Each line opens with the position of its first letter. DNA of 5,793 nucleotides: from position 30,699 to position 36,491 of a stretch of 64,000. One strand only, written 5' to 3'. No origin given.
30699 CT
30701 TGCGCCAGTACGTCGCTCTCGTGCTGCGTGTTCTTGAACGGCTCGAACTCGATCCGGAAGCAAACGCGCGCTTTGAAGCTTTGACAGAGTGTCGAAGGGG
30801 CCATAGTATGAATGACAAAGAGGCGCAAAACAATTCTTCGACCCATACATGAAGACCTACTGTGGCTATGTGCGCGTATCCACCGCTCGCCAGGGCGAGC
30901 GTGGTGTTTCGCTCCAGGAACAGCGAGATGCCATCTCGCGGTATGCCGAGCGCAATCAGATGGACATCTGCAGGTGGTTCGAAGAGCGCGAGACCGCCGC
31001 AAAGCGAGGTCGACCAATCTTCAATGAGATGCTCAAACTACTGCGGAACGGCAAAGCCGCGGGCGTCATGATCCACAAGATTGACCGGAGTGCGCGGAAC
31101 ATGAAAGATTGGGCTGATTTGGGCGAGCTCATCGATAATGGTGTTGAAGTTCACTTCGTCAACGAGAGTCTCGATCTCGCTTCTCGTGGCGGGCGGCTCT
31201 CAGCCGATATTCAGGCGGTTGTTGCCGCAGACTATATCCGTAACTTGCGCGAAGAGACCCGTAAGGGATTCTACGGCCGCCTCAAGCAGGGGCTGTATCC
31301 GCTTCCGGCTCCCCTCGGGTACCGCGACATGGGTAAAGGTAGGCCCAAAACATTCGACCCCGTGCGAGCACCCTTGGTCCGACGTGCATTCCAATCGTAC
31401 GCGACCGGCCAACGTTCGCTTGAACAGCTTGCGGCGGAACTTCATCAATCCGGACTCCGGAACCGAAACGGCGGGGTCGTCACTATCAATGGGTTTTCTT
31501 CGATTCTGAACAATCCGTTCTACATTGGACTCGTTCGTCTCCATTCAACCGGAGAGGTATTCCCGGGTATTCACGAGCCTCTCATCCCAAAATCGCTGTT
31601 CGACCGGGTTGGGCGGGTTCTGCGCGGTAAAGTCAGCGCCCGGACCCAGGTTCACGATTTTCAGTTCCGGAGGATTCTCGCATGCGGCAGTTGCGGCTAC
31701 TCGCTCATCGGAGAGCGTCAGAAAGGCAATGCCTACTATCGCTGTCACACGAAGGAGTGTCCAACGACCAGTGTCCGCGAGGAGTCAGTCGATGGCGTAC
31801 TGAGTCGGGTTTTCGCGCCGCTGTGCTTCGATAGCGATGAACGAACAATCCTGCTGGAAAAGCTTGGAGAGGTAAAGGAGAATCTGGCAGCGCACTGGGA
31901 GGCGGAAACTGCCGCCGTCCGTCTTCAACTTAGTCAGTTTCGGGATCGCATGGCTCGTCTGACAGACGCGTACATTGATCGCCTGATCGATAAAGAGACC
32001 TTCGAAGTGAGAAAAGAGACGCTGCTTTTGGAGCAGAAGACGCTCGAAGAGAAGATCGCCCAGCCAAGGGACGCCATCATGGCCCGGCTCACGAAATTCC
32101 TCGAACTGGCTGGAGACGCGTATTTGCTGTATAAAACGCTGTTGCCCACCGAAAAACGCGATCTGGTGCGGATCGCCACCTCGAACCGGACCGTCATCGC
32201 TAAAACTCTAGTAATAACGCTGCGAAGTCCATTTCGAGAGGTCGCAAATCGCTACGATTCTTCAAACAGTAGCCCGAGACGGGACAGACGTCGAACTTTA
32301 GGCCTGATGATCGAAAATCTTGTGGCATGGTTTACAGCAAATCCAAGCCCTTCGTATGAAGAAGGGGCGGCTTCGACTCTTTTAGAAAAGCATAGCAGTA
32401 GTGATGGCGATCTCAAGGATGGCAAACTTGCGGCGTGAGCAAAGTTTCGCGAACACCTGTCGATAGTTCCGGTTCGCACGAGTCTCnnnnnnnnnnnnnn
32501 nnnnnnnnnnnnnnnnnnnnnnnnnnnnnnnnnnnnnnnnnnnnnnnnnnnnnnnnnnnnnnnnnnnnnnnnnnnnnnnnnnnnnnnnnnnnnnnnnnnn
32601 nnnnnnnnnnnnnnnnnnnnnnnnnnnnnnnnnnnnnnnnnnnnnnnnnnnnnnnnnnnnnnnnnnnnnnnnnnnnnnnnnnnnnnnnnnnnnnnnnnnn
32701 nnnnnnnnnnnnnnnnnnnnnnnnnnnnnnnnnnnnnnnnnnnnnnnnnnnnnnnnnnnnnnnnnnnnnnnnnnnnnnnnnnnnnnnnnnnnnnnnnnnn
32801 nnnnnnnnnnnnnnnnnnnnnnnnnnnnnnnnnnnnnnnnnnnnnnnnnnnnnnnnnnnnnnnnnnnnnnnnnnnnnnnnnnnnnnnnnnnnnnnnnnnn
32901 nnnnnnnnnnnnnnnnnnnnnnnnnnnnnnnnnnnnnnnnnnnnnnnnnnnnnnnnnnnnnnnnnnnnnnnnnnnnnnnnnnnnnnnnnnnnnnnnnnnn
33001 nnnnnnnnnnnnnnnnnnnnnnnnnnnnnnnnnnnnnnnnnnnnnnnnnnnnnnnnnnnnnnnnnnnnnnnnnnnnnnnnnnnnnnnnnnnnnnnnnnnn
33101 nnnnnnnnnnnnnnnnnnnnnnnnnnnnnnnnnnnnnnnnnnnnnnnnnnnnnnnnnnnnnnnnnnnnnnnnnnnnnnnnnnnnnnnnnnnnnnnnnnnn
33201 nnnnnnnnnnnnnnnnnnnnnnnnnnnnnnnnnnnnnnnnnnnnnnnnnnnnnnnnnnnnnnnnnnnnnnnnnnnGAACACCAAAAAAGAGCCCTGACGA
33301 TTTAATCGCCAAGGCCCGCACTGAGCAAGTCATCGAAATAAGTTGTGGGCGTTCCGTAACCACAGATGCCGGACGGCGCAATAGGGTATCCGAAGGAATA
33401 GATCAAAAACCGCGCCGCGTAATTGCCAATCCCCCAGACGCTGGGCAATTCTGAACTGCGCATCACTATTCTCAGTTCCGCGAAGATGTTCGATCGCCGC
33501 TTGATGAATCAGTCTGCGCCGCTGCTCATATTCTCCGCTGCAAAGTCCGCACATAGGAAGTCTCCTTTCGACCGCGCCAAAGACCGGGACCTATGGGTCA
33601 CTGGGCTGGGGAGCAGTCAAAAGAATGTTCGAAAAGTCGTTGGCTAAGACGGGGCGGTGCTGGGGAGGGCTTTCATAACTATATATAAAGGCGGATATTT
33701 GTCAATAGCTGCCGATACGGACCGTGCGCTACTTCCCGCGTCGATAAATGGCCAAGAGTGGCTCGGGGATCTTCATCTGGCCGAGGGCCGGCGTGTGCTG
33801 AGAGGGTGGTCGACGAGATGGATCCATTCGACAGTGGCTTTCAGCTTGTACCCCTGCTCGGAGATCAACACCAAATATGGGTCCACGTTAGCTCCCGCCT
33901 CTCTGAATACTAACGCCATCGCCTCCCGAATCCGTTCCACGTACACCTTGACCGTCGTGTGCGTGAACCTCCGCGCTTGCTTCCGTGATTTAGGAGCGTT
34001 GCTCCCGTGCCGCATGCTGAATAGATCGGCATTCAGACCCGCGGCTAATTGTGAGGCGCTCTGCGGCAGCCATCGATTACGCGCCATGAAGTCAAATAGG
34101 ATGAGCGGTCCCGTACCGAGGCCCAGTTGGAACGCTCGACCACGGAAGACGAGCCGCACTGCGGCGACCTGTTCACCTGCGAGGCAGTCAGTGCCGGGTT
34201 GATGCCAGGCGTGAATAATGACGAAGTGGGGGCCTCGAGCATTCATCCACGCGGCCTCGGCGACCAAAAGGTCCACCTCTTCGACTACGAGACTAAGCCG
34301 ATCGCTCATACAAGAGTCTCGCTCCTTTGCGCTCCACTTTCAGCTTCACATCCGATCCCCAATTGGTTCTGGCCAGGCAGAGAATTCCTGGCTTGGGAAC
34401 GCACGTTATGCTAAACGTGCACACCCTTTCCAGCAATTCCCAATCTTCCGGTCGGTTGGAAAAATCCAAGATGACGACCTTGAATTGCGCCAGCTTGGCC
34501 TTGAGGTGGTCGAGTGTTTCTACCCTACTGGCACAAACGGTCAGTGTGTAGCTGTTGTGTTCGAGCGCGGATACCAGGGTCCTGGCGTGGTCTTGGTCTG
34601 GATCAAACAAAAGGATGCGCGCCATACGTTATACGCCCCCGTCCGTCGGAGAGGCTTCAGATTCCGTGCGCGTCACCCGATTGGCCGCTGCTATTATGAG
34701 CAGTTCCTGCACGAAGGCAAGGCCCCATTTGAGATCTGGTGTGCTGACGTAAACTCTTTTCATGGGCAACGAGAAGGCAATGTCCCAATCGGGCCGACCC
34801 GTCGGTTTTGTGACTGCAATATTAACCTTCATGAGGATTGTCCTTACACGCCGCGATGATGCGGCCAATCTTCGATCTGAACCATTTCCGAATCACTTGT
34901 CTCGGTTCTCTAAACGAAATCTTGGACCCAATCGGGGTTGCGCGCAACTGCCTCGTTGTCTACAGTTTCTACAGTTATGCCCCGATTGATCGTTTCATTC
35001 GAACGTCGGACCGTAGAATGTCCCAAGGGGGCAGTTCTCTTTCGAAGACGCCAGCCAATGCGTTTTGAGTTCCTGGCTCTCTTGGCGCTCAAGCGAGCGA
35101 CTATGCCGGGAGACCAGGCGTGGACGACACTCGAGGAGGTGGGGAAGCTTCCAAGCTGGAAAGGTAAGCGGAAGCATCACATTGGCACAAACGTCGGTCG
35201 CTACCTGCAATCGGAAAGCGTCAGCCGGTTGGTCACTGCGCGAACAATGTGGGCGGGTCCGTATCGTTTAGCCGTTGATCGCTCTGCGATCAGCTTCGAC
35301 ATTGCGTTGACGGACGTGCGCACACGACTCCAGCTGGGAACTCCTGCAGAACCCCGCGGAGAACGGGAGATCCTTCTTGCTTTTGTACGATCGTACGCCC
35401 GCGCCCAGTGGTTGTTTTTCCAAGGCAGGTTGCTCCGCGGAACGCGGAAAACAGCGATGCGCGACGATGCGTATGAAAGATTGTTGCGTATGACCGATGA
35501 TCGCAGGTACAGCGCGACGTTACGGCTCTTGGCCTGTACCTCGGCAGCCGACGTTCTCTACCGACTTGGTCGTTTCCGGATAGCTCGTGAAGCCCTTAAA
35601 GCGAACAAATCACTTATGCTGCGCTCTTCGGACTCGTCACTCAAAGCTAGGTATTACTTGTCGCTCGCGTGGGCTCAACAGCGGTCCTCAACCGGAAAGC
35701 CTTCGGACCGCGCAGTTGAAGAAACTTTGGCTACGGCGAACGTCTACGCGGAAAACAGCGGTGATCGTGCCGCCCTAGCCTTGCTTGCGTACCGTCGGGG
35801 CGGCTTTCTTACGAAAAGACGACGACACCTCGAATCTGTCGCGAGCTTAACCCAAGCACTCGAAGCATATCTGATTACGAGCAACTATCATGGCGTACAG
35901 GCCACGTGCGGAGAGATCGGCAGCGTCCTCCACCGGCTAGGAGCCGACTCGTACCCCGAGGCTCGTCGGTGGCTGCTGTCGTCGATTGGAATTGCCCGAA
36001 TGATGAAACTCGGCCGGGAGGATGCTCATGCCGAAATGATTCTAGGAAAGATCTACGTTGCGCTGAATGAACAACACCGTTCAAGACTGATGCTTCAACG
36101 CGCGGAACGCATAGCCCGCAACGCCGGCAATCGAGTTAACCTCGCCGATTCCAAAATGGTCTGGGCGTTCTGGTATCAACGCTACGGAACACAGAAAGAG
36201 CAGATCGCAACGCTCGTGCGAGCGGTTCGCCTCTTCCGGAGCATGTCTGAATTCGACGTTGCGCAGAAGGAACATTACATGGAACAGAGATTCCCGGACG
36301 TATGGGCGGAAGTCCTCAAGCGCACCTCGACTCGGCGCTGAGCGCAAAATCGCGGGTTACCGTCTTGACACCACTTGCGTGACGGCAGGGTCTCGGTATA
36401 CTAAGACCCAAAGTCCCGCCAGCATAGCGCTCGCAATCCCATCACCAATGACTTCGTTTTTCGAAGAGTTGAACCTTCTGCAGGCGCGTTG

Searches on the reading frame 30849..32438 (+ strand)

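Call 74: search_protein_families(library=pfam, proteins=[window:30849-32438:+], max_evalue=0.01)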
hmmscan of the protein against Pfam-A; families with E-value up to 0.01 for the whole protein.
window:30849-32438:+ (529 aa): 3 families
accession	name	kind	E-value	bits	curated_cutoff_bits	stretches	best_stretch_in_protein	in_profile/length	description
PF00239.26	Resolvase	-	4e-28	98.8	23.3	1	6-148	3-143/145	Resolvase, N terminal domain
PF07508.19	Recombinase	-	4.8e-17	62.5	21.1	1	171-259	1-100/102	Recombinase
PF13408.12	Zn_ribbon_recom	-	7e-07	30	25.3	1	273-317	2-52/58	Recombinase zinc beta ribbon domain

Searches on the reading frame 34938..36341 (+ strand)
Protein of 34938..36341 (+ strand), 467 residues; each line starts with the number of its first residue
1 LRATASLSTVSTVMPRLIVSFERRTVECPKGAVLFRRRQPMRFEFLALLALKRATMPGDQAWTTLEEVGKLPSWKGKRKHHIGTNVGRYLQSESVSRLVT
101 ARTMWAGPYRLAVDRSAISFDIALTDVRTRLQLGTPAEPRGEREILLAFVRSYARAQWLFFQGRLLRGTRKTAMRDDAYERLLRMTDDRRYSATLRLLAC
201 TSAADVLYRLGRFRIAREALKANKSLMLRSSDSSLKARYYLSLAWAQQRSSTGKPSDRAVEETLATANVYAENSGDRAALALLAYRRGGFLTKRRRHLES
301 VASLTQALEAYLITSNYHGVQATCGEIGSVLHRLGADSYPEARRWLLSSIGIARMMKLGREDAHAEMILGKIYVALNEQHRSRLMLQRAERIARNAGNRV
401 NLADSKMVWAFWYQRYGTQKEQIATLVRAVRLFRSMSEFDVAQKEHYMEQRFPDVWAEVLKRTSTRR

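Call 74: search_protein_families(library=pfam, proteins=[window:34938-36341:+], max_evalue=0.01)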
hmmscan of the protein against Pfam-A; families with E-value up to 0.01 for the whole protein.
window:34938-36341:+ (467 aa): 1 family
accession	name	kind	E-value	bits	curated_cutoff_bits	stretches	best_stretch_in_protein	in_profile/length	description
PF13424.12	TPR_12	-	2.8e-05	24.7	30.1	0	202-250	6-58/77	Tetratricopeptide repeat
